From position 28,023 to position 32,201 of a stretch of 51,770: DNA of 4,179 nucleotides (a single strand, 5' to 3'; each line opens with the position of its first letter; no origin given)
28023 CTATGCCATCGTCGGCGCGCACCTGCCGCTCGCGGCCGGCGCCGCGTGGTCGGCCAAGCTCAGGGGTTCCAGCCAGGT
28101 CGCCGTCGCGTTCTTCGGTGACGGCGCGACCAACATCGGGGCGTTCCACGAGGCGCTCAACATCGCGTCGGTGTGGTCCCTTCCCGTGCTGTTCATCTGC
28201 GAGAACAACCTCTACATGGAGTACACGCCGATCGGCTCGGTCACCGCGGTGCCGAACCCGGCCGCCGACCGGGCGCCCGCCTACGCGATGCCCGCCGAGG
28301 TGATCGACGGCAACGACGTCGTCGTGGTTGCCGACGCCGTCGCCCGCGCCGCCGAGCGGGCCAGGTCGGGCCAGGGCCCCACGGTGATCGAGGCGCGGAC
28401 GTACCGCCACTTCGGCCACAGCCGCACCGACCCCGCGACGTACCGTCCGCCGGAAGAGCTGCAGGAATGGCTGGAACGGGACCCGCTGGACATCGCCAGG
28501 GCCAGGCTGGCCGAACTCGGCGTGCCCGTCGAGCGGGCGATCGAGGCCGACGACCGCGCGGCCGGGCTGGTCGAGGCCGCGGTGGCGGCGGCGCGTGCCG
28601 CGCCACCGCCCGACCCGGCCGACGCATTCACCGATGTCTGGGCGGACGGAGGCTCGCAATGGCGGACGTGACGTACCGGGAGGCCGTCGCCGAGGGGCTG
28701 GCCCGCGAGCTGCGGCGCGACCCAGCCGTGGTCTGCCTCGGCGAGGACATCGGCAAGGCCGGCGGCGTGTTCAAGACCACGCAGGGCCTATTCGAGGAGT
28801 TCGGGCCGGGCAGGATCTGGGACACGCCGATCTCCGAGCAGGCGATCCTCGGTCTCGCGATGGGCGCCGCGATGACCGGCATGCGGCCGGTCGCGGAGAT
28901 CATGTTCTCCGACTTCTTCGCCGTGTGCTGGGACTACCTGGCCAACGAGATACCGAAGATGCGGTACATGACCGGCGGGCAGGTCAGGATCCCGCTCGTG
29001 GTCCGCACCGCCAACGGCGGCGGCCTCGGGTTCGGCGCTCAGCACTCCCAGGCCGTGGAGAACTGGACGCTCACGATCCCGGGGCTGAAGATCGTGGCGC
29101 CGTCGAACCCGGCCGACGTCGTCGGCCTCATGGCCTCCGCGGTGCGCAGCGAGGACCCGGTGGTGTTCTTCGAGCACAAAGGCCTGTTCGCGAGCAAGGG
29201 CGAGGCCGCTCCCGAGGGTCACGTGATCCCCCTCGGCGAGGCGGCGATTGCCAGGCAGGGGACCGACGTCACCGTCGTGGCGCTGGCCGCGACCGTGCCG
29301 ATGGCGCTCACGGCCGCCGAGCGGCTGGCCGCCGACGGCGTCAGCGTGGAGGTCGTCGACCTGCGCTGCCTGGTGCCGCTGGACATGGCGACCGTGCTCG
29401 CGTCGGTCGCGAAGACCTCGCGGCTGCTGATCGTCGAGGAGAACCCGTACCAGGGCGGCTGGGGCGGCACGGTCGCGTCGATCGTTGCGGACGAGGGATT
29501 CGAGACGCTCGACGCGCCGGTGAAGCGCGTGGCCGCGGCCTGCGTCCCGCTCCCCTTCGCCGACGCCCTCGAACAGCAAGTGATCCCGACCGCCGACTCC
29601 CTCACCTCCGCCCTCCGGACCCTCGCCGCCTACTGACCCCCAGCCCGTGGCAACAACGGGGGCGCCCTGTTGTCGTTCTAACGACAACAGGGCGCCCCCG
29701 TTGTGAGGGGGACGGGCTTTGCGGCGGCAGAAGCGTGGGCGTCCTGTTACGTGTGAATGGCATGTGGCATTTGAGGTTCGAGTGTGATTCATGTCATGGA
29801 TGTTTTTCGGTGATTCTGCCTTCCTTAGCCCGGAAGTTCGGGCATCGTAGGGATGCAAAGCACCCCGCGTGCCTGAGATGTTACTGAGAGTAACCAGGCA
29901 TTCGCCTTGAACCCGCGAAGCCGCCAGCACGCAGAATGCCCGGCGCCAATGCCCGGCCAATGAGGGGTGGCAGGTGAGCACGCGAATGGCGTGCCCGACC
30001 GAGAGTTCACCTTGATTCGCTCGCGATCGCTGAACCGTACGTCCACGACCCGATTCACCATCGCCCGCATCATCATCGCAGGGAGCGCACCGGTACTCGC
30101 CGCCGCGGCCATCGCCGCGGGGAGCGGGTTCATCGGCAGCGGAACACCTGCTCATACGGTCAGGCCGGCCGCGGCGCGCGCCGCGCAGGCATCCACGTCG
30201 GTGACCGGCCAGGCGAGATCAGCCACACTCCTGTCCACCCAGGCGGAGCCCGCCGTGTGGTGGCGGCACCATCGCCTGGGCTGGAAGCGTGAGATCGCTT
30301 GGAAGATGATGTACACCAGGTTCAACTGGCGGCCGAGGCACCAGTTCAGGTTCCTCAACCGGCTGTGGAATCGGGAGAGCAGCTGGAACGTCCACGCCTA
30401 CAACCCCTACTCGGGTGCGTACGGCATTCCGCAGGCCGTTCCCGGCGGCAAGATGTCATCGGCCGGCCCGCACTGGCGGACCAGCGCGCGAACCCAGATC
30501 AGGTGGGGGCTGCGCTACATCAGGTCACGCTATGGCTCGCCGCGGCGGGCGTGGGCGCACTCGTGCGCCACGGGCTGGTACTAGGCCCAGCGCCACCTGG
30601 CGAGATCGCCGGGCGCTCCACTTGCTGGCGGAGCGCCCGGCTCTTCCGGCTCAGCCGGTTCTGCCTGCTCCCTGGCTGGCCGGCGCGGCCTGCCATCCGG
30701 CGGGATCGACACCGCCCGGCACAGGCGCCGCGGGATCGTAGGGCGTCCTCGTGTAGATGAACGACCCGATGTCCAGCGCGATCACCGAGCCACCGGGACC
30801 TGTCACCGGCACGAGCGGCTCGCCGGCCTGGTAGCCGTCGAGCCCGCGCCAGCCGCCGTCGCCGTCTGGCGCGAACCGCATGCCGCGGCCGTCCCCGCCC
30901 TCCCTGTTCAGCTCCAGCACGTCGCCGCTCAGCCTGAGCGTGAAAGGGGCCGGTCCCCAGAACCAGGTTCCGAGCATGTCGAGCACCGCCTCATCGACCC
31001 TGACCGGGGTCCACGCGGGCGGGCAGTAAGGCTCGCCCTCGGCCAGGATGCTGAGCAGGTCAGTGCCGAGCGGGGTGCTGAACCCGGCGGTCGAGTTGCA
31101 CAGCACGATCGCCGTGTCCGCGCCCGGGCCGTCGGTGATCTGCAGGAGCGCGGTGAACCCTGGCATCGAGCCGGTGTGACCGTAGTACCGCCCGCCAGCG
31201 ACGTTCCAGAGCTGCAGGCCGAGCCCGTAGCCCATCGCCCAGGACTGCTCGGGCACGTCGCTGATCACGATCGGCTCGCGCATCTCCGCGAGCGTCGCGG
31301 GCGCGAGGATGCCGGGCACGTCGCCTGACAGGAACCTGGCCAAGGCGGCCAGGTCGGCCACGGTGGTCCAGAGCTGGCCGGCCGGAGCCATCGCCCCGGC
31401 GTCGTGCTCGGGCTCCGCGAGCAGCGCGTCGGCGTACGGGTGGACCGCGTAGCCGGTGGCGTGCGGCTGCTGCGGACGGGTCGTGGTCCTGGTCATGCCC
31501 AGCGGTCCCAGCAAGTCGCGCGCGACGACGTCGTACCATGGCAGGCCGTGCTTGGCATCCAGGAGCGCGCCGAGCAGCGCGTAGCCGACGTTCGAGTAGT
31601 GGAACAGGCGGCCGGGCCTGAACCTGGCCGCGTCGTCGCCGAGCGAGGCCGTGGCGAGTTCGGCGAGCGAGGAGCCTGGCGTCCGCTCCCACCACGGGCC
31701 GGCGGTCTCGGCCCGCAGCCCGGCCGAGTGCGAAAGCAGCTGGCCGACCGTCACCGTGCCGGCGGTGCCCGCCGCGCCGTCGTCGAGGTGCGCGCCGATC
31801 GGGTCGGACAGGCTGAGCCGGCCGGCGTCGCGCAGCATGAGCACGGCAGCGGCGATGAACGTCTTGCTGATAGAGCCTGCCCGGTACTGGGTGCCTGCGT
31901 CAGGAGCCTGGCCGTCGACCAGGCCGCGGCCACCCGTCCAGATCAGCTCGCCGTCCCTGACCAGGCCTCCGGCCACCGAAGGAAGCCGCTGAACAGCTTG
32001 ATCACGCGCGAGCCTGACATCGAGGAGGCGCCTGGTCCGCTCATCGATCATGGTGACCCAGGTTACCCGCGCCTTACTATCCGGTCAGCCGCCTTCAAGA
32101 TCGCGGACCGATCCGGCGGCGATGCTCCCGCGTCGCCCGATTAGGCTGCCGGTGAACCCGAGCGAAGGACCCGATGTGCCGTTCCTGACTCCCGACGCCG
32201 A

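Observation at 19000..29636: Ten-gene translationally coupled operon of unknown substrate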

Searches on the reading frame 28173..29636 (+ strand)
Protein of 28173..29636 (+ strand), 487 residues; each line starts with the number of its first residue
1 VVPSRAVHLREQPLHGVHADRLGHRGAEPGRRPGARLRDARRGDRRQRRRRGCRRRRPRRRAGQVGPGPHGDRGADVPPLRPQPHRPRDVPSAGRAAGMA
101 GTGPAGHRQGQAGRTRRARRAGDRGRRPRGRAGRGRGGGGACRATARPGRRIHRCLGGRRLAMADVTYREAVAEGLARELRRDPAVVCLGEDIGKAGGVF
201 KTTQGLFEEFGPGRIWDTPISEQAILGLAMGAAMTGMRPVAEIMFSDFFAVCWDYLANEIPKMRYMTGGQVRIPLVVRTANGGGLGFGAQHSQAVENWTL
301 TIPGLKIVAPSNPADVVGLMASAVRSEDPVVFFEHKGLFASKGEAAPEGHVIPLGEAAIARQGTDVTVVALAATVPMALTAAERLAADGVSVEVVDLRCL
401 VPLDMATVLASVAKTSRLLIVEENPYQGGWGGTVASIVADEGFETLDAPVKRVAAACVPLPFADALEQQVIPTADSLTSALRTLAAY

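Call 4: search_protein_families(library=pfam, proteins=[window:28173-29636:+])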
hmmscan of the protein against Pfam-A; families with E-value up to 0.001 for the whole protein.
window:28173-29636:+ (487 aa): 2 families
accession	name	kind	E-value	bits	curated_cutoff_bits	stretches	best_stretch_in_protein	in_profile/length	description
PF02779.29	Transket_pyr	-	7e-41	140.2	27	1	166-339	3-172/174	Transketolase, pyrimidine binding domain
PF02780.25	Transketolase_C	-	1.3e-35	122.5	25.9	1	355-476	1-123/124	Transketolase, C-terminal domain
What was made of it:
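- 28659..29636 (+): E1 beta subunit. Transket_pyr and Transketolase_C domains (call 4).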

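Call 5: search_protein_families(library=ncbifam, proteins=[window:28173-29636:+])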
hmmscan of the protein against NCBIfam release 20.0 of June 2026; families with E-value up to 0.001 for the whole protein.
window:28173-29636:+ (487 aa): 8 families
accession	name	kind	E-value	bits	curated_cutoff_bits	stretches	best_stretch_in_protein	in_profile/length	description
NF006667.0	PRK09212.1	subfamily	1.5e-102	342.9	321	1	163-485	1-323/327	pyruvate dehydrogenase complex E1 component subunit beta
NF008854.0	PRK11892.1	equivalog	4.5e-97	325.6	454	1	162-483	138-460/464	pyruvate dehydrogenase complex E1 component subunit beta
TIGR00204.1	dxs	equivalog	2.7e-24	85.6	465.95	1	166-452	310-580/616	1-deoxy-D-xylulose-5-phosphate synthase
NF004559.0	PRK05899.2-5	equivalog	2.4e-22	78.9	488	1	165-456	317-594/627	transketolase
NF003933.0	PRK05444.2-2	equivalog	2.7e-15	55.9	395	1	207-455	329-573/606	1-deoxy-D-xylulose-5-phosphate synthase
NF008968.0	PRK12315.1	subfamily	3.5e-14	52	510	1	164-451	277-550/582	1-deoxy-D-xylulose-5-phosphate synthase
NF004556.0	PRK05899.2-2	equivalog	4.9e-10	38.3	575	1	354-444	510-599/639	transketolase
TIGR03710.1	OAFO_sf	subfamily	0.00038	19.2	482.75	1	361-424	461-523/561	2-oxoacid:acceptor oxidoreductase subunit alpha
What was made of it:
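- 28659..29636 (+): It scores 343 bits on PRK09212, above the cut-off of 321 (call 5).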

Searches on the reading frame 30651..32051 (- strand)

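Call 64: search_protein_families(library=pfam, max_evalue=0.00001, proteins=[window:30651-32051:-])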
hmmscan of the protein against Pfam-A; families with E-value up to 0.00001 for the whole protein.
window:30651-32051:- (466 aa): 2 families
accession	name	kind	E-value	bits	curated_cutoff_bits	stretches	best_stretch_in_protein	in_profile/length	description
PF00144.29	Beta-lactamase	-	7.5e-50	170.4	27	1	18-306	9-297/329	Beta-lactamase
PF24491.1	DUF7586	-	7.9e-26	90.4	27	1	352-435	1-85/85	Domain of unknown function (DUF7586)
